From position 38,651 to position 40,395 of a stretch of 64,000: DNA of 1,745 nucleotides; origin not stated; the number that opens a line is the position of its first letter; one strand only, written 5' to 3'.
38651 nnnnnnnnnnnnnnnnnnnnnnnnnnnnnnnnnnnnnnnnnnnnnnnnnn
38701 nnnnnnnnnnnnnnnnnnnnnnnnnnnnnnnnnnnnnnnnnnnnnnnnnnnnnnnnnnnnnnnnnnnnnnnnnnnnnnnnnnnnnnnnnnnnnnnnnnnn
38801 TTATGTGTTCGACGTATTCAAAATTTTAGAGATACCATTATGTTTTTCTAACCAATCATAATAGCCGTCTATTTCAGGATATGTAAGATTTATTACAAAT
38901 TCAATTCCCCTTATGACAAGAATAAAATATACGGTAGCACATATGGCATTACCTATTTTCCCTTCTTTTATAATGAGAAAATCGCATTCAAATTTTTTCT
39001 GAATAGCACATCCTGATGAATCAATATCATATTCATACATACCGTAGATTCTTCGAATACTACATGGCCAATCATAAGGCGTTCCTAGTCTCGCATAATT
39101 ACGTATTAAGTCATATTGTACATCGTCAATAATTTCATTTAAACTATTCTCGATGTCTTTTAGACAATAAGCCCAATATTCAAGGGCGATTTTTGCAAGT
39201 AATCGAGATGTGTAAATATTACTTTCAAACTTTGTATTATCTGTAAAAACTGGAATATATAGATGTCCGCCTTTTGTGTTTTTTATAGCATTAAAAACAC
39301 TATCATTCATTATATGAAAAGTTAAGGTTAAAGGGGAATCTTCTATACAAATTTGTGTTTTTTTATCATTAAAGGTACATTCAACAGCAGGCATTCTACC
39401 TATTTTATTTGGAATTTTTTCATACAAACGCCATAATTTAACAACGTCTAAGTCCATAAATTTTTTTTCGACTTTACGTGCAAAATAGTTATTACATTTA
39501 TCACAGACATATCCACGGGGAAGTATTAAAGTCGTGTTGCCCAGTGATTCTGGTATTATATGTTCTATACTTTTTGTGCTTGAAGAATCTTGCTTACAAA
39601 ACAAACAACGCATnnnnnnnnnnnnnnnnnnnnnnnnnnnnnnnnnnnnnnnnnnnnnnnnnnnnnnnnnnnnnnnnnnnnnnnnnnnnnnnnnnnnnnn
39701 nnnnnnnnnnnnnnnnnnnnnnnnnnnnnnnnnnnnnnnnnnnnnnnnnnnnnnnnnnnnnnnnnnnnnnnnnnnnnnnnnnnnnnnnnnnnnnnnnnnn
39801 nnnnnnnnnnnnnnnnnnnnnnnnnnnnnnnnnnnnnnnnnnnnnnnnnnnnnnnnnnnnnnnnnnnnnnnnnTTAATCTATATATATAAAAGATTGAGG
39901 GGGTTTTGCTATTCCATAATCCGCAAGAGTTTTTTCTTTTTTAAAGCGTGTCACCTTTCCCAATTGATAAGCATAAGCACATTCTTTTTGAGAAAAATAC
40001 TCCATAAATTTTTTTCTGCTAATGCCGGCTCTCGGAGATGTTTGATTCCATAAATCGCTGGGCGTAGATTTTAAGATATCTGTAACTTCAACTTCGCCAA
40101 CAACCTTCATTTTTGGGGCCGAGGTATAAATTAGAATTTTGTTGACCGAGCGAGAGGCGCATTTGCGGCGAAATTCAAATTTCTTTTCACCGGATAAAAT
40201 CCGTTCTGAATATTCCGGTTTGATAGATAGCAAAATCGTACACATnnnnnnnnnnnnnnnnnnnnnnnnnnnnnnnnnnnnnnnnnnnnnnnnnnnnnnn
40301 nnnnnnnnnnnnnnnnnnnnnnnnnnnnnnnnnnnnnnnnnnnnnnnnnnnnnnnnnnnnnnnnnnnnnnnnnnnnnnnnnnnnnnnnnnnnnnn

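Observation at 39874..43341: Tight four-gene operon (P-loop kinase-like NTPase, 2-TM membrane protein, PIN-GNAT-PUA fusion, ASCH protein) in the tRNA-Gln island: candidate undescribed defence or toxin system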

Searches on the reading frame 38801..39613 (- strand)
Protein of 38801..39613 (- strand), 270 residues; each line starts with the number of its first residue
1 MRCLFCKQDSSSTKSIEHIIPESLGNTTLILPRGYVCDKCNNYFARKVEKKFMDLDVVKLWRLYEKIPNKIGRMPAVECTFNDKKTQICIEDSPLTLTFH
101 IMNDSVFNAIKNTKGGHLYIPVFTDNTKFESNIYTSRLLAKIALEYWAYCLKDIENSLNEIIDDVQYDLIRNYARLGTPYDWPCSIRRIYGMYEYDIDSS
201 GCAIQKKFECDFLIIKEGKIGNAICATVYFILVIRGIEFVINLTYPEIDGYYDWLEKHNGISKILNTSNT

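Call 4: search_protein_families(library=pfam, proteins=[window:38801-39613:-], max_evalue=0.1)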
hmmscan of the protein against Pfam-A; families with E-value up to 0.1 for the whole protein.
window:38801-39613:- (270 aa): 1 family
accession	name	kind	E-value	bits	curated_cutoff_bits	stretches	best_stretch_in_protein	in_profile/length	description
PF14279.12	HNH_5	-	1.1e-12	48.1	27.5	1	3-53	1-52/56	HNH endonuclease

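Call 5: search_protein_families(library=padloc, proteins=[window:38801-39613:-], max_evalue=0.1)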
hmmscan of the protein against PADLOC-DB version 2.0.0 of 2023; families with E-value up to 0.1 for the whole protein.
window:38801-39613:- (270 aa): 2 families
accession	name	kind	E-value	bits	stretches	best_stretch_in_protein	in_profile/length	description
PDLC00335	PtuB1|PtuB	-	0.0016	16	1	2-54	50-105/214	Unknown function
PDLC00321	PtuB1|PtuB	-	0.0072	14.1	1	2-86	41-129/223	Unknown function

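Call 6: search_protein_families(library=ncbifam, proteins=[window:38801-39613:-], max_evalue=0.1)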
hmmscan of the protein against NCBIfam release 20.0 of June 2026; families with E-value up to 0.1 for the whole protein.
window:38801-39613:- (270 aa): 0 families

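Call 82: search_dna_similar(query=window:38801-39613:-, collection=plasmids, mode=protein, max_evalue=0.00001, max_rows=25)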
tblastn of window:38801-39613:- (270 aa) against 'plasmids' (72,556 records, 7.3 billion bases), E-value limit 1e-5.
Records with a match: 7; places in all: 7; records where one place covers at least 80% of the query: 5.
Best place of each record, by identity: <60% 7.
By first word of the organism name: Rhizobium 2; Agrobacterium 2; Prevotella 1; Azospirillum 1; Nostoc 1.
By predicted mobility (MOB-suite, as given by PLSDB): non-mobilizable 4; conjugative 2; mobilizable 1.
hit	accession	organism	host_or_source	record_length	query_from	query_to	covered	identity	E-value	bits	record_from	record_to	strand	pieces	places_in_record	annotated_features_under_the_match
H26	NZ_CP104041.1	Rhizobium sp. WSM4643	Pisum sativum,Cell culture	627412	1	264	98%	36.5%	1e-48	179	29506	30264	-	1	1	HNH endonuclease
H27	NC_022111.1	Prevotella sp. oral taxon 299 str. F0039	Homo sapiens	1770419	1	259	96%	32.7%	2e-31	130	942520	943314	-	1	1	none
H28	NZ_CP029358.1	Azospirillum thermophilum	cell culture,hot spring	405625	30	264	87%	35.3%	5e-33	134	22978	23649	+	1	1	hypothetical protein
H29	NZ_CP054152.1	Agrobacterium vaccinii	Blueberry,pure bacterial culture,Tumor ...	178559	3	270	99%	29.8%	6e-23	105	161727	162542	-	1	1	HNH endonuclease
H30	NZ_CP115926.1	Agrobacterium tumefaciens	Chrysanthemum,cell culture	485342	3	270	99%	29.8%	3e-22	103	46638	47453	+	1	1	hypothetical protein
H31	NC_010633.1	Nostoc punctiforme PCC 73102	-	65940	1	75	28%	39.5%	9e-7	57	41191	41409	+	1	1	HNH endonuclease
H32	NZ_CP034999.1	Rhizobium acidisoli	Phaseolus vulgaris,root nodule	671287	3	54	19%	50.0%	4e-9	64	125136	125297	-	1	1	HNH endonuclease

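Call 85: get_annotated_region(hit=H26, flank=6000)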
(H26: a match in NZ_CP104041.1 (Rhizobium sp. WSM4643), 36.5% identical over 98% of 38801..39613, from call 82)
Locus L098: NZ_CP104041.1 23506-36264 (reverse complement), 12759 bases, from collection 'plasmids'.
description: Rhizobium sp. WSM4643 plasmid pWSM4643_1, complete sequence
organism: Rhizobium sp. WSM4643 (NCBI taxid 3138253)
taxonomy: Bacteria; Pseudomonadota; Alphaproteobacteria; Hyphomicrobiales; Rhizobiaceae; Rhizobium; Rhizobium sp. WSM4643
host: -; source: Pisum sativum,Cell culture; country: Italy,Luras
typing (MOB-suite, as given by PLSDB): non-mobilizable
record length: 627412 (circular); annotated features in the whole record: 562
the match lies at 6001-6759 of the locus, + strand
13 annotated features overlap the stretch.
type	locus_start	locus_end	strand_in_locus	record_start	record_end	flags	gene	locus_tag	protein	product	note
CDS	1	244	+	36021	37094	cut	-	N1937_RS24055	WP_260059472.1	alcohol dehydrogenase family protein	-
CDS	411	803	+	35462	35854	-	-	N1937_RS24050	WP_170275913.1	DUF4112 domain-containing protein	-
CDS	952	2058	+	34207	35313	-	-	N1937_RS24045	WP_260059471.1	HlyD family secretion protein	GO:0055085 - transmembrane transport [Evidence IEA]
CDS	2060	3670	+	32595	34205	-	-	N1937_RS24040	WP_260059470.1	DHA2 family efflux MFS transporter permease subunit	GO:0009410 - response to xenobiotic stimulus [Evidence IEA]; GO:0006855 - xenobiotic transmembrane transport [Evidence ...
CDS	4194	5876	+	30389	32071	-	-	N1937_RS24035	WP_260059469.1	DUF262 domain-containing HNH endonuclease family protein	-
CDS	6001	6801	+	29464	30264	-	-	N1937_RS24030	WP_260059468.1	HNH endonuclease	-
CDS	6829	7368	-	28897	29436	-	-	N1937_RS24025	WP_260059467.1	AAA family ATPase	-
CDS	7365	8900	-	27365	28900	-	-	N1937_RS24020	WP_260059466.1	GNAT family N-acetyltransferase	-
CDS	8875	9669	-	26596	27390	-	-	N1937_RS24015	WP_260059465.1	helix-turn-helix domain-containing protein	-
CDS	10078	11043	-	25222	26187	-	-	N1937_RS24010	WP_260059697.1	ROK family protein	-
CDS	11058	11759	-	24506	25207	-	-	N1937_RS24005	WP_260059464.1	ribulose-phosphate 3-epimerase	-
CDS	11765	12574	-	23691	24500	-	-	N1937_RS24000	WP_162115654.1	alpha/beta hydrolase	-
CDS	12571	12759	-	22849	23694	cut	-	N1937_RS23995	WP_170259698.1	sugar phosphate isomerase/epimerase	-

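Call 86: get_annotated_region(hit=H27, flank=6000)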
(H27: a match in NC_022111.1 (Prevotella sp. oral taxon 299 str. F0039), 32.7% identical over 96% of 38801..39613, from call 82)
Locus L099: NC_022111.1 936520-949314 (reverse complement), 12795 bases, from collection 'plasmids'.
description: Prevotella sp. oral taxon 299 str. F0039 plasmid unnamed, complete sequence
organism: Prevotella sp. oral taxon 299 str. F0039 (NCBI taxid 575614)
taxonomy: Bacteria; Bacteroidota; Bacteroidia; Bacteroidales; Prevotellaceae; Prevotella; Prevotella sp. oral taxon 299; Prevotella sp. oral taxon 299 str. F0039
host: -; source: Homo sapiens; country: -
typing (MOB-suite, as given by PLSDB): non-mobilizable; replicon rep_cluster_406,rep_cluster_742,rep_cluster_90; mating-pair formation MPF_T
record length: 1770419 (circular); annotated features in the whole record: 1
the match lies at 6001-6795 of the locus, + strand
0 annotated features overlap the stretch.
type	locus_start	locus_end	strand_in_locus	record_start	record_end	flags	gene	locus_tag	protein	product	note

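Call 87: get_annotated_region(hit=H29, flank=6000)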
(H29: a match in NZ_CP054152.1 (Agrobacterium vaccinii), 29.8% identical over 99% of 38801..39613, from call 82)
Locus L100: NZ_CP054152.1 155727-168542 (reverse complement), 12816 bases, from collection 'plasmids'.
description: Agrobacterium vaccinii strain B7.6 plasmid pB7.6, complete sequence
organism: Agrobacterium vaccinii (NCBI taxid 2735528)
taxonomy: Bacteria; Pseudomonadota; Alphaproteobacteria; Hyphomicrobiales; Rhizobiaceae; Agrobacterium; Agrobacterium vaccinii
host: -; source: Blueberry,pure bacterial culture,Tumor tissue; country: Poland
typing (MOB-suite, as given by PLSDB): non-mobilizable
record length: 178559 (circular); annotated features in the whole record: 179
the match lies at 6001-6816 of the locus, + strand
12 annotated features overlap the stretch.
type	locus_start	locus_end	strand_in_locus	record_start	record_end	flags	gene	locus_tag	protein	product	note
CDS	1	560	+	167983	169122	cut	-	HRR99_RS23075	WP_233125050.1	RHE_PE00001 family protein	-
CDS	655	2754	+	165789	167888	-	-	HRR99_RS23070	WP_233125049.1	ATP-binding protein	-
CDS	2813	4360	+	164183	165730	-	-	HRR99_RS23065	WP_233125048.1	AAA family ATPase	-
CDS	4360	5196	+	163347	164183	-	-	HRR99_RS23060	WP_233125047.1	hypothetical protein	-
CDS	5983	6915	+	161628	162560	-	-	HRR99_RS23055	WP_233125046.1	HNH endonuclease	-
CDS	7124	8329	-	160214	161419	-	nhaA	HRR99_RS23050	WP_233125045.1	Na+/H+ antiporter NhaA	GO:1902600 - proton transmembrane transport [Evidence IEA]; GO:0006814 - sodium ion transport [Evidence IEA]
CDS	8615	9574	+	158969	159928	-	-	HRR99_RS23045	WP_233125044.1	bile acid:sodium symporter family protein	-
CDS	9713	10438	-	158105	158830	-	arsH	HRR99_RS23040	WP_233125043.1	arsenical resistance protein ArsH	GO:0046685 - response to arsenic-containing substance [Evidence IEA]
CDS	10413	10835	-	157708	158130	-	arsC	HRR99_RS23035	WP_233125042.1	arsenate reductase (glutaredoxin)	GO:0046685 - response to arsenic-containing substance [Evidence IEA]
CDS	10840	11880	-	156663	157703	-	arsB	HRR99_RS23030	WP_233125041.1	ACR3 family arsenite efflux transporter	GO:0046685 - response to arsenic-containing substance [Evidence IEA]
CDS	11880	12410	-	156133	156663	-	-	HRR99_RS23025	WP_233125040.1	arsenate reductase ArsC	-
CDS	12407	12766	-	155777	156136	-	-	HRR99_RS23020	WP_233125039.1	metalloregulator ArsR/SmtB family transcription factor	GO:0006355 - regulation of DNA-templated transcription [Evidence IEA]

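Call 88: get_annotated_region(hit=H30, flank=6000)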
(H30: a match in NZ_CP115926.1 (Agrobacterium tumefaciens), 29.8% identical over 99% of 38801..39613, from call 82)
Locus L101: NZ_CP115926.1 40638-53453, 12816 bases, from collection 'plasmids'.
description: Agrobacterium tumefaciens strain K224 plasmid pAtK224a, complete sequence
organism: Agrobacterium tumefaciens (NCBI taxid 358)
taxonomy: Bacteria; Pseudomonadota; Alphaproteobacteria; Hyphomicrobiales; Rhizobiaceae; Agrobacterium; Agrobacterium tumefaciens
host: -; source: Chrysanthemum,cell culture; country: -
typing (MOB-suite, as given by PLSDB): conjugative; relaxase MOBQ; mating-pair formation MPF_T
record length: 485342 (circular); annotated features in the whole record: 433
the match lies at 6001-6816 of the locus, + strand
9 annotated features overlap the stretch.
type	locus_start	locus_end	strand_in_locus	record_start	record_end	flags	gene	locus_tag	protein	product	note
CDS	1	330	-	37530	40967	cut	-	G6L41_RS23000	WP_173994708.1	ATP-binding protein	-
CDS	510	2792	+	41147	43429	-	-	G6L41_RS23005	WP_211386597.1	ATP-binding protein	-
CDS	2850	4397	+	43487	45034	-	-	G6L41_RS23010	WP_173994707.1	AAA family ATPase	-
CDS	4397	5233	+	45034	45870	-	-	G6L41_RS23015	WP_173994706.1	hypothetical protein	-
CDS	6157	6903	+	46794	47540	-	-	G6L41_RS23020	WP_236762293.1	hypothetical protein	-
CDS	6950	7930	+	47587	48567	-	-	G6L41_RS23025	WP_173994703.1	hypothetical protein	-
CDS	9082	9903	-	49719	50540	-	-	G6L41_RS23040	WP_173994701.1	hypothetical protein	-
CDS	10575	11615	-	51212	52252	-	-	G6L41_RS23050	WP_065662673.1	LacI family DNA-binding transcriptional regulator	-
CDS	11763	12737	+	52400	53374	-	-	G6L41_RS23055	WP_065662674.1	sugar ABC transporter substrate-binding protein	-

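Call 101: search_protein_families(library=pfam, proteins=[L099:6881-8938:+, L099:4119-5999:+], max_evalue=0.001)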
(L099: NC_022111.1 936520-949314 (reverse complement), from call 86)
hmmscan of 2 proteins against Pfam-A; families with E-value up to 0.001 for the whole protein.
L099:6881-8938:+ (685 aa): 4 families
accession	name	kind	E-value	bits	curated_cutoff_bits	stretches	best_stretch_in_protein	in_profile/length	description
PF00583.31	Acetyltransf_1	-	1.5e-13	51.5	20.7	1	34-122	24-116/116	Acetyltransferase (GNAT) family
PF13508.13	Acetyltransf_7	-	6.1e-11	43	27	1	41-123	3-83/84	Acetyltransferase (GNAT) domain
PF13673.13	Acetyltransf_10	-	3.4e-10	40.4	23.6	1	41-127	31-112/128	Acetyltransferase (GNAT) domain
PF14542.12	Acetyltransf_CG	-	5.5e-05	23.7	30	1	47-106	5-64/80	GCN5-related N-acetyl-transferase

L099:4119-5999:+ (626 aa): 3 families
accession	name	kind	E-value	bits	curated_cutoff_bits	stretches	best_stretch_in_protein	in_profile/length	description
PF13476.12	AAA_23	-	3.3e-12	47.9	27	1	7-242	2-195/201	AAA domain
PF02463.25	SMC_N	-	7.1e-11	42.4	40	1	4-50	2-51/220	RecF/RecN/SMC N terminal domain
PF13175.12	AAA_15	-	6.7e-07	29.7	32.1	1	4-71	3-68/374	AAA ATPase domain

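Call 110: search_protein_families(library=phrogs, proteins=[window:38801-39613:-], max_evalue=0.001)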
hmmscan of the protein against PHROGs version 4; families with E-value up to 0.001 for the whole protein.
window:38801-39613:- (270 aa): 3 families
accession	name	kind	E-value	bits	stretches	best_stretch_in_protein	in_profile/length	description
phrog_35254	-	unknown function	3.1e-07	31.3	1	2-99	6-102/365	-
phrog_26663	-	unknown function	4.4e-05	23.8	1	2-70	36-102/324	-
phrog_6050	-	DNA, RNA and nucleotide metabolism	5.1e-05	23.3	1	2-70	313-387/402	HNH endonuclease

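Call 113: search_solved_structures(query=A6, max_evalue=1)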
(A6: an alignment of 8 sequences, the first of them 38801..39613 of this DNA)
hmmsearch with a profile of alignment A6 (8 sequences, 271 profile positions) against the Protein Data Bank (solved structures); distinct sequences matched with E-value up to 1: 2.
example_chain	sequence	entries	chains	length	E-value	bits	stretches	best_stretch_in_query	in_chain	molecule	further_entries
9nl3_A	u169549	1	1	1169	0.5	12.9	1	2-67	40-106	R2 retrotransposon protein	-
9dou_A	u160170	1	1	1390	0.69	12.5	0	2-67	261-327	R2Tg retrotransposon ORF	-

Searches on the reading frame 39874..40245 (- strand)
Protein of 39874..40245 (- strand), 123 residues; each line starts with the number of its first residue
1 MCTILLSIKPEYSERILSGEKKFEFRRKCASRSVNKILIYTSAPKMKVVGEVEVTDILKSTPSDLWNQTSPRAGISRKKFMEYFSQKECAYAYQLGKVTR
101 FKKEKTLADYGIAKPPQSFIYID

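Call 4: search_protein_families(library=pfam, proteins=[window:39874-40245:-], max_evalue=0.1)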
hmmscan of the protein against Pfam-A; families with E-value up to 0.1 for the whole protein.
window:39874-40245:- (123 aa): 2 families
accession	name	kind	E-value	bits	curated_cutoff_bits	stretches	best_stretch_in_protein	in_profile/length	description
PF04266.20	ASCH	-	5.1e-07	30.8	21.2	1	6-75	1-67/103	ASCH domain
PF12961.13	DUF3850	-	0.011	16.3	22.9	1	6-28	4-26/77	Domain of unknown function (DUF3850)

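Call 5: search_protein_families(library=padloc, proteins=[window:39874-40245:-], max_evalue=0.1)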
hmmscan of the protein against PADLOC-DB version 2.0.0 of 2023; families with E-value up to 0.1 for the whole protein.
window:39874-40245:- (123 aa): 3 families
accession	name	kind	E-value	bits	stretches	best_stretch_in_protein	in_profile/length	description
PDLC04425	PDC-M11B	-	4.1e-46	154.7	1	3-123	2-123/132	-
PDLC04424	PDC-M11B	-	3.7e-39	131.9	1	3-123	9-130/142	-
PDLC04423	PDC-M11B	-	5.6e-18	63.4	1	6-122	1-118/164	-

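Call 6: search_protein_families(library=ncbifam, proteins=[window:39874-40245:-], max_evalue=0.1)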
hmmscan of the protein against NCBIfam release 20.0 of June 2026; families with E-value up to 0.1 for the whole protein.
window:39874-40245:- (123 aa): 1 family
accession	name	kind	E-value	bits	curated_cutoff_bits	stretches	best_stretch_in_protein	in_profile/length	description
NF008917.0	PRK12279.1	equivalog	7.5e-17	61.5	526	1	3-122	190-310/311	50S ribosomal protein L22/unknown domain fusion protein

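Call 64: search_solved_structures(query=window:39874-40245:-, max_evalue=1, show_alignments=2)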
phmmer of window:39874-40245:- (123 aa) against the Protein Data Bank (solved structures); distinct sequences matched with E-value up to 1: 9.
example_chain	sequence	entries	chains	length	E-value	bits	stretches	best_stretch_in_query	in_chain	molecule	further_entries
5gus_A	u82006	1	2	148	3e-09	40.3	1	5-96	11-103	Helix-turn-helix domain-containing protein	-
5guq_A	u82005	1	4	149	3.1e-09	40.2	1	5-96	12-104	Helix-turn-helix domain-containing protein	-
5y6c_A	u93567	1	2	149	4e-09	39.9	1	5-95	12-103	Helix-turn-helix domain-containing protein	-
5y6b_A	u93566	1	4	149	1.1e-08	38.4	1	5-96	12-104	Helix-turn-helix domain-containing protein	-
3nrg_A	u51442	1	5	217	0.57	13.6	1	66-96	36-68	TetR family transcriptional regulator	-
8c8i_A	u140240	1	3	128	0.58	13.6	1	39-84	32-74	Deoxyuridine 5'-triphosphate nucleotidohydrolase, mitochondrial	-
7pwj_AAA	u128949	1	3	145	0.76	13.2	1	39-84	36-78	Deoxyuridine 5'-triphosphate nucleotidohydrolase, mitochondrial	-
1q5h_A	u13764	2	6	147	0.79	13.2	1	39-84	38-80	dUTP pyrophosphatase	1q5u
2hqu_A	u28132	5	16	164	0.98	12.8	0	39-84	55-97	Deoxyuridine 5'-triphosphate nucleotidohydrolase | dUTP pyrophosphatase | Deoxyuridine 5'-triphosphate nucleotidohydrolase, mitochondrial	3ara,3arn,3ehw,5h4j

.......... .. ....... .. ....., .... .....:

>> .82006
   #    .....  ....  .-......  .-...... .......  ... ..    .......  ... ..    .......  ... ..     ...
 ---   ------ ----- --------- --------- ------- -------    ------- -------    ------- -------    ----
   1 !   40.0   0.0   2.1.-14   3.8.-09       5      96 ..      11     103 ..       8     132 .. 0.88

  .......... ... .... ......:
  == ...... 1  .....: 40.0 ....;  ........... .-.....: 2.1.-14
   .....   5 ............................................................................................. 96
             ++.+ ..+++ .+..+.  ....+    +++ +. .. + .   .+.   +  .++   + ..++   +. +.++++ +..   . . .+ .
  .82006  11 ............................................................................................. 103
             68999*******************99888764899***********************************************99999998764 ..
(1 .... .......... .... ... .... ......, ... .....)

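Call 110: search_protein_families(library=phrogs, proteins=[window:39874-40245:-], max_evalue=0.001)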
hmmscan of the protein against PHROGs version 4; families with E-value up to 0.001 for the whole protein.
window:39874-40245:- (123 aa): 2 families
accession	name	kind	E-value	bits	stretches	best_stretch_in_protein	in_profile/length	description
phrog_3136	-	unknown function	2.2e-41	142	1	3-122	4-125/134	-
phrog_11553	-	unknown function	3.4e-16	60.4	1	4-122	138-261/278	-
